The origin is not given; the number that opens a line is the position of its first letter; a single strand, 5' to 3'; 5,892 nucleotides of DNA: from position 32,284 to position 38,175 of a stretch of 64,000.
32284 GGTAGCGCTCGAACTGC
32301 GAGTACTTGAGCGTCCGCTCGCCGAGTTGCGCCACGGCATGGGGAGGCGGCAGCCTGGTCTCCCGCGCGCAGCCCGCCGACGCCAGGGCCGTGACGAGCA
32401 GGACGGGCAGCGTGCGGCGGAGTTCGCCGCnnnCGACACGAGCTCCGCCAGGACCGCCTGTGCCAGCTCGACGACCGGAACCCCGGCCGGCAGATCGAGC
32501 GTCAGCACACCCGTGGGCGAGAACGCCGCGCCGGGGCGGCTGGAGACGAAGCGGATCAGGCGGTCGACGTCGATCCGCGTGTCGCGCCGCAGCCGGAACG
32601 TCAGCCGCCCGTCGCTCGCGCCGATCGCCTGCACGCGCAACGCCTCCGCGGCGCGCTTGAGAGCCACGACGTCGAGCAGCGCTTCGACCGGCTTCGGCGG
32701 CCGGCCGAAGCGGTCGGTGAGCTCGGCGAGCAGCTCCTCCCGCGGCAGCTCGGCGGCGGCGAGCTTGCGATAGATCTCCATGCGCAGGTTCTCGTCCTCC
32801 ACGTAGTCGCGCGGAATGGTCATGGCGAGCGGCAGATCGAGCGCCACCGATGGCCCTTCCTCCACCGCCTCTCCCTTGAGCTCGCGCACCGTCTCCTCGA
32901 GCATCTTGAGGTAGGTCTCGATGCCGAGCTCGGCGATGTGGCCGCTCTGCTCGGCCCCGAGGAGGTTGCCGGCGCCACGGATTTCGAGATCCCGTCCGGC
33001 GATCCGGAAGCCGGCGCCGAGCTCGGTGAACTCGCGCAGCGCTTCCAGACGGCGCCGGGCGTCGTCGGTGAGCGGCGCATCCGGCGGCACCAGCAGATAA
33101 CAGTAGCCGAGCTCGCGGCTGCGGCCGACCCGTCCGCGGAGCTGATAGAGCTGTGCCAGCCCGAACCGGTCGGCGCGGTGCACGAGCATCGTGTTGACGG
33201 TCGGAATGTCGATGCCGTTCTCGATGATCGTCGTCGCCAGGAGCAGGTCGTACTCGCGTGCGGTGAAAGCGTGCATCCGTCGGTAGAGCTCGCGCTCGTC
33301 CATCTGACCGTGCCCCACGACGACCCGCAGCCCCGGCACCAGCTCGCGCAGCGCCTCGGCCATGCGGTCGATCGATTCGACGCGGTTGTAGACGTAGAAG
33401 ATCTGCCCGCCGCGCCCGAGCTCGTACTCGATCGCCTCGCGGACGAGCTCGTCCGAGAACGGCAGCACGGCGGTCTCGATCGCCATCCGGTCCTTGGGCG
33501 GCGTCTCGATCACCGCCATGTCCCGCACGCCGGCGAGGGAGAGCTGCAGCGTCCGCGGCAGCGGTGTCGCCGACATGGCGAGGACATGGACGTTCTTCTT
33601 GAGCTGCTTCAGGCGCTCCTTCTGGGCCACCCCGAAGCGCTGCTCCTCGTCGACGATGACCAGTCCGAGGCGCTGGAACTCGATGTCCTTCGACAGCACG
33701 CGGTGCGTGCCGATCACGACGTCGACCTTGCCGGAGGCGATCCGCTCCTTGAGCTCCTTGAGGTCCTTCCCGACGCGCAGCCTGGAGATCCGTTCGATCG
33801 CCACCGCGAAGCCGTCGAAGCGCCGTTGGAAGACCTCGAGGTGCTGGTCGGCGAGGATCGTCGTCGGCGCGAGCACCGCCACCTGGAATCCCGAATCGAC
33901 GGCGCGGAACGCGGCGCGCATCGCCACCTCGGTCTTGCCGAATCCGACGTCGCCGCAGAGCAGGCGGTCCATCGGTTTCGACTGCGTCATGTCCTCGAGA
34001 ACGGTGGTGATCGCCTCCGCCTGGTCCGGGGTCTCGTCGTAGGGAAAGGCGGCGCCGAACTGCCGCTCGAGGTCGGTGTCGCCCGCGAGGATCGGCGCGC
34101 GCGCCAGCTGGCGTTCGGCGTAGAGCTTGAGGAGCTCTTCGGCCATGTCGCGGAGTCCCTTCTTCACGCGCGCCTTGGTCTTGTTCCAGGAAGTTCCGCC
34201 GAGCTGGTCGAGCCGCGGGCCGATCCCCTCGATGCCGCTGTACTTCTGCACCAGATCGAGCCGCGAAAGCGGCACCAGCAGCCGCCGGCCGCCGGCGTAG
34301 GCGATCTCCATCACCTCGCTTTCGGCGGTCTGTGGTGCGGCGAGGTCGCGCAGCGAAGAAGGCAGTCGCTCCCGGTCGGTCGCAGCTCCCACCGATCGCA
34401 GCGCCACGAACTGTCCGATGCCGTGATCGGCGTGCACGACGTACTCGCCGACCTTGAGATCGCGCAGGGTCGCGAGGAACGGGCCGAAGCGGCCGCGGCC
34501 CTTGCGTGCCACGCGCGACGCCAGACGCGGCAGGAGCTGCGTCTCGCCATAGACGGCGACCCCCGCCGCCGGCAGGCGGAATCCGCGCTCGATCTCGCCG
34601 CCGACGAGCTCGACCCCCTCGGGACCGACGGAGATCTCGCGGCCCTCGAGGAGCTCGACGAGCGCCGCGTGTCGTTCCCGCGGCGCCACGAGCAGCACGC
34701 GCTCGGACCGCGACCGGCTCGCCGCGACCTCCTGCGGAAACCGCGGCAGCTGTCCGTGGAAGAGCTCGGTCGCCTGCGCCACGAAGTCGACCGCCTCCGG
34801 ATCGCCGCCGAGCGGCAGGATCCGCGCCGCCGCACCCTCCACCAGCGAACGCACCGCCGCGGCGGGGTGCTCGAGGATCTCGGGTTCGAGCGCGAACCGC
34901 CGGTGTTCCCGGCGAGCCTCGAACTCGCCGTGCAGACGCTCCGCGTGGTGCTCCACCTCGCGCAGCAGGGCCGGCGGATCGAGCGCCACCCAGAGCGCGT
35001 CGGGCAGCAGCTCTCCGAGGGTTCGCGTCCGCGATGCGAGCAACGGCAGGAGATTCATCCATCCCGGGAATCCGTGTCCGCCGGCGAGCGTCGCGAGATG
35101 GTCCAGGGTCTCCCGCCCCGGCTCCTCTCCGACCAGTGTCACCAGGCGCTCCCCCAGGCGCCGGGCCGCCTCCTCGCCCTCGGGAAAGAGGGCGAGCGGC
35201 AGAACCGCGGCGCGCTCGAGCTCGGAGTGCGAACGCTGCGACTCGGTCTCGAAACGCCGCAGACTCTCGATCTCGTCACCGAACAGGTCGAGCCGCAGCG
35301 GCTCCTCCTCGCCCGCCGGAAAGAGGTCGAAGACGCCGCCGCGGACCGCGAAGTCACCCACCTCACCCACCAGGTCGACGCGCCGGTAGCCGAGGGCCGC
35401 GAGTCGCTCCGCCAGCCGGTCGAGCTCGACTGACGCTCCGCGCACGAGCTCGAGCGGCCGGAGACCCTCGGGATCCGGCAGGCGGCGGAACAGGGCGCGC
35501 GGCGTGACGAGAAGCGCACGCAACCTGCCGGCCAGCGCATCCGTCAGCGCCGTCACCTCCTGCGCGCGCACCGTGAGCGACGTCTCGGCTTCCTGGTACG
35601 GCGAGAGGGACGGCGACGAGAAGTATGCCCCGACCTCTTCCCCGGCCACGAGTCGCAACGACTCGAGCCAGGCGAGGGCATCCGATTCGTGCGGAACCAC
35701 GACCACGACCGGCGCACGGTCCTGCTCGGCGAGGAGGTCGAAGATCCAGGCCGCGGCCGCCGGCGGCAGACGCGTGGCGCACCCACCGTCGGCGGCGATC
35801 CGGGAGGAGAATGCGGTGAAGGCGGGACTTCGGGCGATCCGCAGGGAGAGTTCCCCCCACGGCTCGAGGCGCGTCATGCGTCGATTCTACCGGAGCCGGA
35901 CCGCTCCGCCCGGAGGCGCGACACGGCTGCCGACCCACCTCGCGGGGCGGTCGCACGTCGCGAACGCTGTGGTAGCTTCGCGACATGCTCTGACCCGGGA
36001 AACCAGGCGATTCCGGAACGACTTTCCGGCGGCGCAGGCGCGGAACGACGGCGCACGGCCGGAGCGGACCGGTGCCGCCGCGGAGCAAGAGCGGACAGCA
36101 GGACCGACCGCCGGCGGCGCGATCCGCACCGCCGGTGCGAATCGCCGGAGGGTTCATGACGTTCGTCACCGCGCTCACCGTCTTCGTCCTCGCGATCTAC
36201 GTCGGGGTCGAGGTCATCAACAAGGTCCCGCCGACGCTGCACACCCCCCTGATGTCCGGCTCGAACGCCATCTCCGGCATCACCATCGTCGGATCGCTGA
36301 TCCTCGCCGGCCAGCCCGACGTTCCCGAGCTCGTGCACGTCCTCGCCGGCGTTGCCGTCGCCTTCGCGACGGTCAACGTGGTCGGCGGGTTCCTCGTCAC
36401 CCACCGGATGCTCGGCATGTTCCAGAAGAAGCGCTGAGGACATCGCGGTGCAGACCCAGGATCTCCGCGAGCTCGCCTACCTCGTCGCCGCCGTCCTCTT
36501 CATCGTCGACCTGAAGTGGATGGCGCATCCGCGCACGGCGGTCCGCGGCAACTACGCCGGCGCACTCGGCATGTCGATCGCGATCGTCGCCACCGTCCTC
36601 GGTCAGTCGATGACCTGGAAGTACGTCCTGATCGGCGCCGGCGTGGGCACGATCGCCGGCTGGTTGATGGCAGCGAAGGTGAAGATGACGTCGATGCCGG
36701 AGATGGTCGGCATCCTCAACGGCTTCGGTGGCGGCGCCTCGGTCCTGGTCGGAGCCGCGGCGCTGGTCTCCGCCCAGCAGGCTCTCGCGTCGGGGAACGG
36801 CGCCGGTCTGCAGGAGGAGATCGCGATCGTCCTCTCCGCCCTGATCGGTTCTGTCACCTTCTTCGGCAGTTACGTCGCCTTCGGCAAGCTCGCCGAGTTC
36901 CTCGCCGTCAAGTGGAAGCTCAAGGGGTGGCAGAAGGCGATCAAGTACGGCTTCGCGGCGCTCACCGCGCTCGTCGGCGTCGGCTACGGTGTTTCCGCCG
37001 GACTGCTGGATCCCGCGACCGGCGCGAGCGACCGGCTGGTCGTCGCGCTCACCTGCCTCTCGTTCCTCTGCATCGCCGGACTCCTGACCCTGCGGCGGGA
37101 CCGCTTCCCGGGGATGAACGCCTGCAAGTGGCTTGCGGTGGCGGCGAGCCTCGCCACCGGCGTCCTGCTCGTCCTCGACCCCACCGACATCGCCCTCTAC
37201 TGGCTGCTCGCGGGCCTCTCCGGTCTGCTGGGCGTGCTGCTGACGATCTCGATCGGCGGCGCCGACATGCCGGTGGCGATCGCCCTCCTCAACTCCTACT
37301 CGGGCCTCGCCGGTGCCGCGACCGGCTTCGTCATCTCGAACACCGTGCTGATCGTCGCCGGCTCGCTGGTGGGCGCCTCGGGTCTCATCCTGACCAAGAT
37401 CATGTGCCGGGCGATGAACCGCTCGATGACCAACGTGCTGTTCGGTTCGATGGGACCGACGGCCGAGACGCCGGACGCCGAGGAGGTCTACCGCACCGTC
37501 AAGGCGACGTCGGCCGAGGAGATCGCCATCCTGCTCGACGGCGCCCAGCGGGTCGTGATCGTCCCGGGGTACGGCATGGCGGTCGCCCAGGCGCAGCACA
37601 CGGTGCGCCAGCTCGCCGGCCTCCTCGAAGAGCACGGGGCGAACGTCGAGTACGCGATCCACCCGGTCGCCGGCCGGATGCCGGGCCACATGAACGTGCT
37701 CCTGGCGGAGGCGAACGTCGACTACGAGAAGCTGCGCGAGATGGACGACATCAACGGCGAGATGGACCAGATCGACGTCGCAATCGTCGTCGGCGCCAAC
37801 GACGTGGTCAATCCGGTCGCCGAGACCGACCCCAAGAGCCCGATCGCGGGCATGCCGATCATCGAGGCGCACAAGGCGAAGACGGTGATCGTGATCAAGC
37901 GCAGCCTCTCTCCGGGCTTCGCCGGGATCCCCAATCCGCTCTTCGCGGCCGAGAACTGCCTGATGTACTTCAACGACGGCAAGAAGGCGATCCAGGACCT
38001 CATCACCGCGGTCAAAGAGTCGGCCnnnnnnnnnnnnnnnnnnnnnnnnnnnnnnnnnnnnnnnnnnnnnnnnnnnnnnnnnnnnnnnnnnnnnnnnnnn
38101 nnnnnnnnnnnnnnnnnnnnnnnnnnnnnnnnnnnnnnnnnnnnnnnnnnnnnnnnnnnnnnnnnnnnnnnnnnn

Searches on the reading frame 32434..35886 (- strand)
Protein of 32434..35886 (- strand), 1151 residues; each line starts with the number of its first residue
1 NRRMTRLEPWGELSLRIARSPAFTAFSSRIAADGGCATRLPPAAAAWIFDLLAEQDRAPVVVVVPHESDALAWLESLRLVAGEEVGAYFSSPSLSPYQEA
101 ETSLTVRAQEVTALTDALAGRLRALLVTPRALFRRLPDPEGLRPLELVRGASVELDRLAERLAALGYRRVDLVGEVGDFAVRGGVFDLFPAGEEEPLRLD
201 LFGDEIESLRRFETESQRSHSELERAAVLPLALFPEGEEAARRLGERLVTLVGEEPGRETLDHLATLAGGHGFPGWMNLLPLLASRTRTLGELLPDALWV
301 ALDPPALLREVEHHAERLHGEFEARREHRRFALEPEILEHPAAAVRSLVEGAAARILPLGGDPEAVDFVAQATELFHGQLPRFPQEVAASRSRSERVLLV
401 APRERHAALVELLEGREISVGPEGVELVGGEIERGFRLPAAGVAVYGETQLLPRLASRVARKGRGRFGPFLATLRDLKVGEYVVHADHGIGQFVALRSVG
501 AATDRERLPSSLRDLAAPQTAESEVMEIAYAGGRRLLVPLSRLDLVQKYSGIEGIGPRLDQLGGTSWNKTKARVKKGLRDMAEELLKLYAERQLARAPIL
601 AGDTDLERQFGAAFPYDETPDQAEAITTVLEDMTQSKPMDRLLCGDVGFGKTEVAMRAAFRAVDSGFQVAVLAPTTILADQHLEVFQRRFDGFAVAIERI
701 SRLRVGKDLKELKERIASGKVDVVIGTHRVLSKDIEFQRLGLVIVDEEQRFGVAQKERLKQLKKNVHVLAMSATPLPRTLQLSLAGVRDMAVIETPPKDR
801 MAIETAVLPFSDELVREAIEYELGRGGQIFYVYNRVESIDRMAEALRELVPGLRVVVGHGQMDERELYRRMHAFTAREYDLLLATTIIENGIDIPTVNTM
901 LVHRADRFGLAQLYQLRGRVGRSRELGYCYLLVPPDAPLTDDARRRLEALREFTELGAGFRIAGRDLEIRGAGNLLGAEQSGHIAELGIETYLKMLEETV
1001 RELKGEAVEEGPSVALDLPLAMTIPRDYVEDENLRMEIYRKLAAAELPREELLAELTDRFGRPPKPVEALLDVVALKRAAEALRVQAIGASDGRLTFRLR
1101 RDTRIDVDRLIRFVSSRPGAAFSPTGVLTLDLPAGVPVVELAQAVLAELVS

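Call 45: search_protein_families(library=pfam, proteins=[window:32434-35886:-], max_evalue=0.0001)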
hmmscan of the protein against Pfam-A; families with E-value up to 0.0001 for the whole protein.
window:32434-35886:- (1151 aa): 6 families
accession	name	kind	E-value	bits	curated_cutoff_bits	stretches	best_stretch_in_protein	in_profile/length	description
PF00270.35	DEAD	-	4.2e-27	95.4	26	1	619-779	1-163/167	DEAD/DEAH box helicase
PF17757.6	UvrB_inter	-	6.6e-23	81.1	22.9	1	145-234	1-91/91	UvrB interaction domain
PF03461.20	TRCF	-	8.7e-22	77.7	25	1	1019-1109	2-94/95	TRCF domain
PF00271.37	Helicase_C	-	4.1e-18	66.1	23.5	1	819-923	10-109/110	Helicase conserved C-terminal domain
PF02559.22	CarD_TRCF_RID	-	6.7e-13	48.9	23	1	477-550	1-57/57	CarD-like/TRCF RID domain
PF04851.21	ResIII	-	1.1e-11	45.4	22.5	1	619-775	5-162/164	Type III restriction enzyme, res subunit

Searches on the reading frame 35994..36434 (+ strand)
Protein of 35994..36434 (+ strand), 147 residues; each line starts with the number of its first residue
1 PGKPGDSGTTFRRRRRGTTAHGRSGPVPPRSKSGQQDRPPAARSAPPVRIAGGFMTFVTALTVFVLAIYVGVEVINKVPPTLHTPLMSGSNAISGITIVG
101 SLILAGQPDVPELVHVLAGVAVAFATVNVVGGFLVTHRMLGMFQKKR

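Call 45: search_protein_families(library=pfam, proteins=[window:35994-36434:+], max_evalue=0.0001)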
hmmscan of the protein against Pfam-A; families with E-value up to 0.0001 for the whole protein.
window:35994-36434:+ (147 aa): 1 family
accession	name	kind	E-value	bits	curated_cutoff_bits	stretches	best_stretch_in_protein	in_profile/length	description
PF12769.12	PNTB_4TM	-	2.4e-35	121.3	26.2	1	61-145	2-85/85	4TM region of pyridine nucleotide transhydrogenase, mitoch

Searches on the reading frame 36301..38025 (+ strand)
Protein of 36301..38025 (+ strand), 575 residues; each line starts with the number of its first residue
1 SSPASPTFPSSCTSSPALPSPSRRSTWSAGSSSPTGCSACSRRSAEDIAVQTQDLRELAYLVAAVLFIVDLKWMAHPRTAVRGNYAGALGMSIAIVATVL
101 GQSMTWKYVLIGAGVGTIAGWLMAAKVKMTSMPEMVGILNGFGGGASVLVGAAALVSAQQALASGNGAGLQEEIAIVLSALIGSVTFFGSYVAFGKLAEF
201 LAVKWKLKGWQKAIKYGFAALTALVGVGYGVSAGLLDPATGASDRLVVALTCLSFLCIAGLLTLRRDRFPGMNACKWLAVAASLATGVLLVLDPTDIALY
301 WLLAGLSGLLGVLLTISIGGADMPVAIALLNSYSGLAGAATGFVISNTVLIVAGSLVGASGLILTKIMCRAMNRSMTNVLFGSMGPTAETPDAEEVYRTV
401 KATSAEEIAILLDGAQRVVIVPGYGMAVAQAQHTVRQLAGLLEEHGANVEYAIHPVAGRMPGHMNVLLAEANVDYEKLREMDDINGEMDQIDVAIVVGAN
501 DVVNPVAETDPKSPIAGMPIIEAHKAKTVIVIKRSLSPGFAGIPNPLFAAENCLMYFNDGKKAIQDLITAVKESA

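Call 45: search_protein_families(library=pfam, proteins=[window:36301-38025:+], max_evalue=0.0001)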
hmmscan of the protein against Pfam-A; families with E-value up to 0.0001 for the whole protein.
window:36301-38025:+ (575 aa): 1 family
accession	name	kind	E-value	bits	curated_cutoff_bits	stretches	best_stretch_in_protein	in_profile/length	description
PF02233.22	PNTB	-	1.6e-170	568.5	31.7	2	254-569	139-455/456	NAD(P) transhydrogenase beta subunit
